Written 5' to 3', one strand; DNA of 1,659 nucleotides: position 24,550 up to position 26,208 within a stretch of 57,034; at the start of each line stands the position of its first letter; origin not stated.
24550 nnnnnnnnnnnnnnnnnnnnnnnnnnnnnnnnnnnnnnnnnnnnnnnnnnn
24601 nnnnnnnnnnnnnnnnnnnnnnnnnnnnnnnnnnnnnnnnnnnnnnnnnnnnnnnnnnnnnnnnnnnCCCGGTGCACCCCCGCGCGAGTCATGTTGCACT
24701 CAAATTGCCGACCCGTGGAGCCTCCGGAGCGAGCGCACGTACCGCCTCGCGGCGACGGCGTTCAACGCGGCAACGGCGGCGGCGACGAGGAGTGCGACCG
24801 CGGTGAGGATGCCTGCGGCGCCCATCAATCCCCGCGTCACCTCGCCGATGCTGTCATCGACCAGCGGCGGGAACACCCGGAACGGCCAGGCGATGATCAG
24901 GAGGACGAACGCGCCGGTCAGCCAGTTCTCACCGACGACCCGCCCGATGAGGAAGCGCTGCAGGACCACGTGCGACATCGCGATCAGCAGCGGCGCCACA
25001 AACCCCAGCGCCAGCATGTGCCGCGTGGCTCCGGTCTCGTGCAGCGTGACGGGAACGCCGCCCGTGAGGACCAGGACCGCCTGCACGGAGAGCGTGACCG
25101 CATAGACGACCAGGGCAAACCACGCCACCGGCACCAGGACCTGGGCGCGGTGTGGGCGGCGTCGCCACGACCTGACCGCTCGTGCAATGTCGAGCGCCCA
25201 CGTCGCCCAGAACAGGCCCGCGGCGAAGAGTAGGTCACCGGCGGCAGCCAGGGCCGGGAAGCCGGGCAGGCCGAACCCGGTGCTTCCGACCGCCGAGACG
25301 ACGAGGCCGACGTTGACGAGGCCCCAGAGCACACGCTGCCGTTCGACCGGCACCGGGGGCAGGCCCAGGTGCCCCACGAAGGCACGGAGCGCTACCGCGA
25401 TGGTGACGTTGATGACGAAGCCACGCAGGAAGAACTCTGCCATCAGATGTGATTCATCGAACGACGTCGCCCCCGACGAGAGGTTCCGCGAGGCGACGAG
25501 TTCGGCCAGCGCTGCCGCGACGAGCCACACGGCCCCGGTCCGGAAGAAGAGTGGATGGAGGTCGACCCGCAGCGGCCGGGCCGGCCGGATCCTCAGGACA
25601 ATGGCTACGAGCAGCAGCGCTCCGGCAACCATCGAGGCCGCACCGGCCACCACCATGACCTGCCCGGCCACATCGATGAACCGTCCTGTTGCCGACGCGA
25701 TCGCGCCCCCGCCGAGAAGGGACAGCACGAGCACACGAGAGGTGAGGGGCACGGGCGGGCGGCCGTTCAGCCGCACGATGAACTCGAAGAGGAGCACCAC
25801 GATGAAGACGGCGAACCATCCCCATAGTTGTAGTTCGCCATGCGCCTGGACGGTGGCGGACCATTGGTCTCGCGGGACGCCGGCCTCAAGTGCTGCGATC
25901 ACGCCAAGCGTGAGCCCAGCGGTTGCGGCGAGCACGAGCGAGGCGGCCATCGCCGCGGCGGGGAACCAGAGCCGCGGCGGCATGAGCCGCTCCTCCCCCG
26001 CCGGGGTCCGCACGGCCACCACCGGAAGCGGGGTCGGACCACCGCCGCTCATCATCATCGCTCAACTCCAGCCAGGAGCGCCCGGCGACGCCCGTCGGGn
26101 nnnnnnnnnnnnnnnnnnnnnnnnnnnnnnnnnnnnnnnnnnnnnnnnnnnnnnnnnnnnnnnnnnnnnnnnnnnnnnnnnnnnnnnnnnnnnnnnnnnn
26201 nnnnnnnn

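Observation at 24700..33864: Dense hemerythrin / DUF2249 / cupin / NnrS-like supercluster around a Cys-less Crp-Fnr regulator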

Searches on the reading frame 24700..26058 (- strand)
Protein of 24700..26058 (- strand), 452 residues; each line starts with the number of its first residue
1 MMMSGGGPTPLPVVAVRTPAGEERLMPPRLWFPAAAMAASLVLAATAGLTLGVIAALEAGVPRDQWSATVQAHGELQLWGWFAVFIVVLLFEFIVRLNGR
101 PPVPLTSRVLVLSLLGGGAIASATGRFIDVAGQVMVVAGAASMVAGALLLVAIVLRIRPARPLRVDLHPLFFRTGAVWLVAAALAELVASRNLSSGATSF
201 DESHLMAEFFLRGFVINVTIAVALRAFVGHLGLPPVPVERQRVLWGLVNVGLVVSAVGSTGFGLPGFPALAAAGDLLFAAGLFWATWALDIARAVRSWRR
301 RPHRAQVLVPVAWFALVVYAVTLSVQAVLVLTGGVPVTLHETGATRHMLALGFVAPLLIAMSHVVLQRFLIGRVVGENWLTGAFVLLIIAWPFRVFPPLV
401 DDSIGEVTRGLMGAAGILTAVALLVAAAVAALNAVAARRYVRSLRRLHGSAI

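Call 3: search_protein_families(library=pfam, proteins=[window:24700-26058:-], max_evalue=0.01)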
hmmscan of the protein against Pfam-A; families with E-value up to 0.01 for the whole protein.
window:24700-26058:- (452 aa): 0 families

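Call 4: search_protein_families(library=ncbifam, proteins=[window:24700-26058:-], max_evalue=0.01)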
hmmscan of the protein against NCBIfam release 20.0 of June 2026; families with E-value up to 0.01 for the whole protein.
window:24700-26058:- (452 aa): 0 families

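Call 6: search_protein_families(library=pfam, proteins=[window:24700-26058:-], max_evalue=10)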
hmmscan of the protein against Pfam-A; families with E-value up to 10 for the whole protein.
window:24700-26058:- (452 aa): 1 family
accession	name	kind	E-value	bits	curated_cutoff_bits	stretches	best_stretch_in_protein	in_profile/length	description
PF05940.17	NnrS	-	5.7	6.6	28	0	29-428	8-361/371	NnrS protein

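Call 13: find_homologous_proteins(query=window:24700-26058:-)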
Query window:24700-26058:- (452 aa): 39 proteins with E <= 0.001 among 8000 candidates.
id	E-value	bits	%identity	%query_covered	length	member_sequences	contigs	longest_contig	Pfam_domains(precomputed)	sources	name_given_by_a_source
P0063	2.6e-277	938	100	100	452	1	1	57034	-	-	-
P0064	1.1e-251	854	90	100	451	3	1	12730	-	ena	-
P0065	6.9e-248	841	89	100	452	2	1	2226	-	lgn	-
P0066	1.1e-224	765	83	99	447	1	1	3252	-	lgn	-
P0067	2.0e-201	688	74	99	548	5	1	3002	PF10006.15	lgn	-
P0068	2.7e-193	661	72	99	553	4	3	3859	PF10006.15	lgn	-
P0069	4.8e-192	657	72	99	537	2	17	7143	PF10006.15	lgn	-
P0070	1.6e-190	652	71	99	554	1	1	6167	PF10006.15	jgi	jgi:uncharacterized protein (DUF2249 family)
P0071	7.5e-189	647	70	100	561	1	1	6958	PF10006.15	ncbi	-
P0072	5.4e-182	624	69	99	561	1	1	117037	PF10006.15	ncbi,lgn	ncbi:MAG: hypothetical protein AMXMBFR23_22250 [Chloroflexota bacterium]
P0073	4.2e-177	608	68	99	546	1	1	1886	PF10006.15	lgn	-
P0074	6.5e-169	581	66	97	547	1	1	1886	PF10006.15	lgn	-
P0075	4.6e-166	571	69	91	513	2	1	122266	PF10006.15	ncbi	ncbi:MAG: DUF2249 domain-containing protein [Dehalococcoidia bacterium]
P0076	6.4e-161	555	65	96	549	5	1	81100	PF10006.15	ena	-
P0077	1.0e-160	554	65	96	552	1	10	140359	PF10006.15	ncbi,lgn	-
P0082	5.3e-148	512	62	91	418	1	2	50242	-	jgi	-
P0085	1.5e-124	435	54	92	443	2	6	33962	-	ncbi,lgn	-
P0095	1.3e-105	372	50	87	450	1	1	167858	-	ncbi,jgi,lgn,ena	ncbi:MAG: hypothetical protein WC211_01010 [Dehalococcoidia bacterium]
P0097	1.3e-100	356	47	90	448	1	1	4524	PF05940.18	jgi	-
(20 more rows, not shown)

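Call 27: search_protein_families(library=pfam, alignment_id=A1, max_evalue=0.01)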
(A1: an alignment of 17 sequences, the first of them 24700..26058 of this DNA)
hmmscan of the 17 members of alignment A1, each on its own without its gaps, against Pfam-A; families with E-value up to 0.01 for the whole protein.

A. member 1, window:24700-26058:- (452 aa): 0 families

B. families by the number of members that match (of 17 scanned): 4 families
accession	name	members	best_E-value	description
PF10006.14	DUF2249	5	5.5e-20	Uncharacterized conserved protein (DUF2249)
PF05940.17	NnrS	2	1.7e-08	NnrS protein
PF00115.25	COX1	1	0.003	Cytochrome C and Quinol oxidase polypeptide I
PF06947.17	DUF1290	1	0.009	Protein of unknown function (DUF1290)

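Call 33: predict_structure(alignment_id=A1)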
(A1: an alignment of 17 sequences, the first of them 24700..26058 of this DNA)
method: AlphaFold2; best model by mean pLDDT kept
length: 452 residues; sequences in the alignment: 17
mean_pLDDT: 85.8   pTM: 0.87
mean pLDDT of the five models: 85.8, 82.3, 81.7, 79.5, 78.5
residues with pLDDT >= 90: 260; 70-90: 133; 50-70: 30; < 50: 29
segments of 3 or more residues with pLDDT < 50: 1-25
pLDDT, mean of each block of 10 residues (from residue 1): 35 33 53 94 83 58 71 91 96 89 93 97 87 92 98 95 92 98 96 86 93 97 87 90 98 95 90 97 96 80 75 95 94 82 88 94 86 90 95 85 73 87 96 93 77 44
secondary structure, 60 per line:
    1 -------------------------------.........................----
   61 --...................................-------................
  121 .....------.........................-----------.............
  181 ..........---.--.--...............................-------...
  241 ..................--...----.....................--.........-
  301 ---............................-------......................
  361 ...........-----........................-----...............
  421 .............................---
elements in order: H32-56 H63-97 H105-125 H132-156 H168-190 H200-230 H238-258 H268-288 H291-299 H304-331 H339-371 H377-400 H406-449
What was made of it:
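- On Heme-copper oxidase / NOR catalytic subunit: Twelve membrane-spanning helices plus one short one in the AF2 model, pTM 0.87 (call 33).
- Fold: AF2 pLDDT 85.8 and pTM 0.87 (call 33).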

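Call 35: find_encoding_contigs(protein=P0072, flank=10000, max_places=2)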
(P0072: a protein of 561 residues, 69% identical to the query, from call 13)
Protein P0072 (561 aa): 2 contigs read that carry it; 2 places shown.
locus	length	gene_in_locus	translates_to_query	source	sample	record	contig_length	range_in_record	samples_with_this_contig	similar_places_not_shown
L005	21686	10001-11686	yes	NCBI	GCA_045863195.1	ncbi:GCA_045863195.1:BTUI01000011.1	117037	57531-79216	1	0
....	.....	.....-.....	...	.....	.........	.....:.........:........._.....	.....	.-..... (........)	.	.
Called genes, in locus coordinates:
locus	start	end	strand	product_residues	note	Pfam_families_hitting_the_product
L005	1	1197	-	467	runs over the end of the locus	-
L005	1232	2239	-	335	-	-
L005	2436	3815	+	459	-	PF07690:MFS_1, PF06779:MFS_4 (weak), PF07690:MFS_1 (weak)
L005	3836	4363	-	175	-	-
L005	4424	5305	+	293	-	PF05675:DUF817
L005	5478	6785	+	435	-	PF01467:CTP_transf_like, PF13714:PEP_mutase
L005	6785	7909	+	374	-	PF02776:TPP_enzyme_N, PF02775:TPP_enzyme_C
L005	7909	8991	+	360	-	PF00465:Fe-ADH, PF13685:Fe-ADH_2 (weak), PF25137:ADH_Fe_C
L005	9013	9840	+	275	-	PF01066:CDP-OH_P_transf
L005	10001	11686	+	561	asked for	PF10006:DUF2249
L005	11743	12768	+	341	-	PF01300:Sua5_yciO_yrdC, PF03481:Sua5_C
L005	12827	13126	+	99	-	PF08681:TacA1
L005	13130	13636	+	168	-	PF00583:Acetyltransf_1 (weak), PF13508:Acetyltransf_7 (weak), PF13673:Acetyltransf_10 (faint)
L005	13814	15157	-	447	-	PF18900:DUF5656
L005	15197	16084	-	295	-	PF04909:Amidohydro_2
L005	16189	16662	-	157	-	PF13302:Acetyltransf_3, PF00583:Acetyltransf_1, PF13508:Acetyltransf_7, PF08445:FR47 (faint)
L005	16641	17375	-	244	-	PF00702:Hydrolase, PF12710:HAD (weak), PF13419:HAD_2, PF13242:Hydrolase_like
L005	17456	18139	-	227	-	PF02463:SMC_N (faint), PF13555:AAA_29 (weak), PF00005:ABC_tran, PF13304:AAA_21 (faint)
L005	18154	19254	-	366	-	PF02687:FtsX (weak)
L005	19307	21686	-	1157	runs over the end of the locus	PF17757:UvrB_inter, PF02559:CarD_TRCF_RID, PF00270:DEAD, PF04851:ResIII (weak), PF00271:Helicase_C, PF22590:Cas3-like_C_2 (faint), PF03461:TRCF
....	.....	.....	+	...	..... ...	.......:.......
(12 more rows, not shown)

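Call 36: find_encoding_contigs(protein=P0095, flank=10000, max_places=2)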
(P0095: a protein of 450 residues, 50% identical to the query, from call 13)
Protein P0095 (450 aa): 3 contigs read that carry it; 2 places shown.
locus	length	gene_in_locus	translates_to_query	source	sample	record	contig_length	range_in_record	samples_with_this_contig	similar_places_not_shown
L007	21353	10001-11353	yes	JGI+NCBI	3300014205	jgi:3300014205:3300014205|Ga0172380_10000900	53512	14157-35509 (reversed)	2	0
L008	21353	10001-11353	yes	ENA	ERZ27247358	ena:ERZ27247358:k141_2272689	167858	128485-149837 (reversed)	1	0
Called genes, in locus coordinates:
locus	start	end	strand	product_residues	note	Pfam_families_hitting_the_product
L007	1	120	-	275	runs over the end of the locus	PF02424:ApbE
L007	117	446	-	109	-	-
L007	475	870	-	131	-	-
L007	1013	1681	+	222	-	PF00072:Response_reg, PF00486:Trans_reg_C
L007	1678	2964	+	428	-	PF00512:HisKA, PF02518:HATPase_c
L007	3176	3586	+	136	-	PF13473:Cupredoxin_1, PF00127:Copper-bind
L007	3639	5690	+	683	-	PF18764:nos_propeller, PF13473:Cupredoxin_1, PF00116:COX2 (weak)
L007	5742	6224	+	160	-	PF05573:NosL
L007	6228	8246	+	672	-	PF13229:Beta_helix, PF05048:NosD, PF13229:Beta_helix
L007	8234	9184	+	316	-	PF00005:ABC_tran, PF13304:AAA_21 (weak)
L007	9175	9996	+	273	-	PF01061:ABC2_membrane (weak), PF12679:ABC2_membrane_2, PF12730:ABC2_membrane_4, PF12698:ABC2_membrane_3 (weak)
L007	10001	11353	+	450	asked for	-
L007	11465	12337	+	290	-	PF01073:3Beta_HSD (weak), PF01370:Epimerase, PF05368:NmrA, PF13460:NAD_binding_10, PF16363:GDP_Man_Dehyd (faint)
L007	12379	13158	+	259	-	PF13714:PEP_mutase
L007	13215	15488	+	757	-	PF02515:CoA_transf_3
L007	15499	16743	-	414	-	PF05977:MFS_3, PF07690:MFS_1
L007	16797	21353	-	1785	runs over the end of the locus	-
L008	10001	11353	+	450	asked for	-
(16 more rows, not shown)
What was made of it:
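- Neighbourhood of copy 1 homologues: a copy 1-type gene starts 4 nt after nosY in L007 (call 36). A copy 1-type gene is the last gene of a cupredoxin-nosZLDFY operon, 4 nt after nosY (call 36).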

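Call 38: fold_search(model_id=the predicted structure, library=pdb)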
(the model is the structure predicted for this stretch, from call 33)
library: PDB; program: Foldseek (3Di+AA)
matches with E <= 10: 551; with E <= 0.001: 41
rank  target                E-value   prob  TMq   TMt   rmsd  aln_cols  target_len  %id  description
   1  6xkw_n                2.0e-06  1.00  0.69  0.67   5.2       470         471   11  R. capsulatus CIII2CIV bipartite super-complex (SC-2A) with CcoH/cy (released 2020-12-30)
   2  9g6b_A                4.3e-06  1.00  0.66  0.65   5.8       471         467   11  cbb3-2 NOH complex (released 2026-01-28)
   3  3mk7_A                1.1e-05  1.00  0.71  0.69   5.0       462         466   11  The structure of CBB3 cytochrome oxidase (released 2010-08-04)
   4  3mk7_G                1.4e-05  1.00  0.71  0.69   5.3       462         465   11  The structure of CBB3 cytochrome oxidase (released 2010-08-04)
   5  3mk7_D                1.8e-05  1.00  0.71  0.70   5.2       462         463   11  The structure of CBB3 cytochrome oxidase (released 2010-08-04)
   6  9g83_t                2.0e-05  1.00  0.65  0.63   6.6       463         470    9  Respiratory supercomplex CI1-CIII2-CIV2-(cbb3)1 from alphaproteobacterium (released 2026-02-04)
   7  2y69_A                2.1e-05  1.00  0.63  0.57   5.8       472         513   12  Bovine heart cytochrome c oxidase re-refined with molecular oxygen (released 2011-02-23)
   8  8smr_E                3.0e-05  1.00  0.69  0.67   5.7       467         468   12  cytochrome bc1-cbb3 supercomplex from Pseudomonas aeruginosa (released 2023-10-11)
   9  6adq_F                4.5e-05  1.00  0.66  0.55   5.6       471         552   12  Respiratory Complex CIII2CIV2SOD2 from Mycobacterium smegmatis (released 2018-11-14)
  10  7qho_D                6.1e-05  1.00  0.63  0.51   6.0       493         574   13  Cytochrome bcc-aa3 supercomplex (respiratory supercomplex III2/IV2) from Corynebacterium glutamicum (as isolated) (released 2022-05-18)
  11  7coh_A                6.4e-05  1.00  0.64  0.58   5.7       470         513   12  Dimeric Form of Bovine Heart Cytochrome c Oxidase in the Fully Oxidized State (released 2021-04-07)
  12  3o0r_B                7.2e-05  1.00  0.60  0.60   6.4       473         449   14  Crystal structure of nitric oxide reductase from Pseudomonas aeruginosa in complex with antibody fragment (released 2010-12-29)
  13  8d4t_N                9.7e-05  1.00  0.63  0.56   6.0       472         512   12  Mammalian CIV with GDN bound (released 2022-07-06)
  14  7vuw_N                1.1e-04  1.00  0.63  0.56   6.1       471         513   14  Bovine heart cytochrome c oxidase in the cyanide-bound fully oxidized state at 50 K (released 2022-11-16)
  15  1occ_A                1.2e-04  1.00  0.62  0.56   6.9       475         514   12  STRUCTURE OF BOVINE HEART CYTOCHROME C OXIDASE AT THE FULLY OXIDIZED STATE (released 1996-12-07)
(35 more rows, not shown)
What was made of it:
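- On Heme-copper oxidase / NOR catalytic subunit: TM-scores of 0.60-0.71 to CcoN, COX1 and NorB (call 38).
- Closest known: Catalytic subunits of cbb3 oxidase. Same: Overall fold, with TM-scores of 0.60-0.71 over about 460 aligned columns (call 38).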

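Call 79: find_encoding_contigs(protein=P0064, flank=10000, max_places=2)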
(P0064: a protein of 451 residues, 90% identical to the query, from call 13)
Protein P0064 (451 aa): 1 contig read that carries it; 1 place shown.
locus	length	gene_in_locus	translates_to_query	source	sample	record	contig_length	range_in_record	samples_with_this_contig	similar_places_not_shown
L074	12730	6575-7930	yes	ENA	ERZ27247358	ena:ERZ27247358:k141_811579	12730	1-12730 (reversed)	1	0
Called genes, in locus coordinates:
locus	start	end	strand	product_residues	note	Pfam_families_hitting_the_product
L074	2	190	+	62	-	?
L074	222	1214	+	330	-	PF08240:ADH_N, PF00107:ADH_zinc_N, PF13602:ADH_zinc_N_2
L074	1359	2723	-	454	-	-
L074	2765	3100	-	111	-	-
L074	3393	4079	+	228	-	PF00027:cNMP_binding, PF13545:HTH_Crp_2, PF00392:GntR (weak), PF13412:HTH_24 (weak)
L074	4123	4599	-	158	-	PF01814:Hemerythrin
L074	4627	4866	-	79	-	PF10006:DUF2249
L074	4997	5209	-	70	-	-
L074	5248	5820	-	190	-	PF01814:Hemerythrin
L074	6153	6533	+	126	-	PF07883:Cupin_2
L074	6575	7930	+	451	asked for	-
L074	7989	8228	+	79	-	PF10006:DUF2249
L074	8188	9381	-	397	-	-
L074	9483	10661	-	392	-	PF04055:Radical_SAM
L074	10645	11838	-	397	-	PF13353:Fer4_12, PF04055:Radical_SAM, PF13186:SPASM (weak)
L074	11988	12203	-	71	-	-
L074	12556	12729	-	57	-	?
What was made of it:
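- The closest relative, L074, has it as a separate gene 59 nt downstream (call 79).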
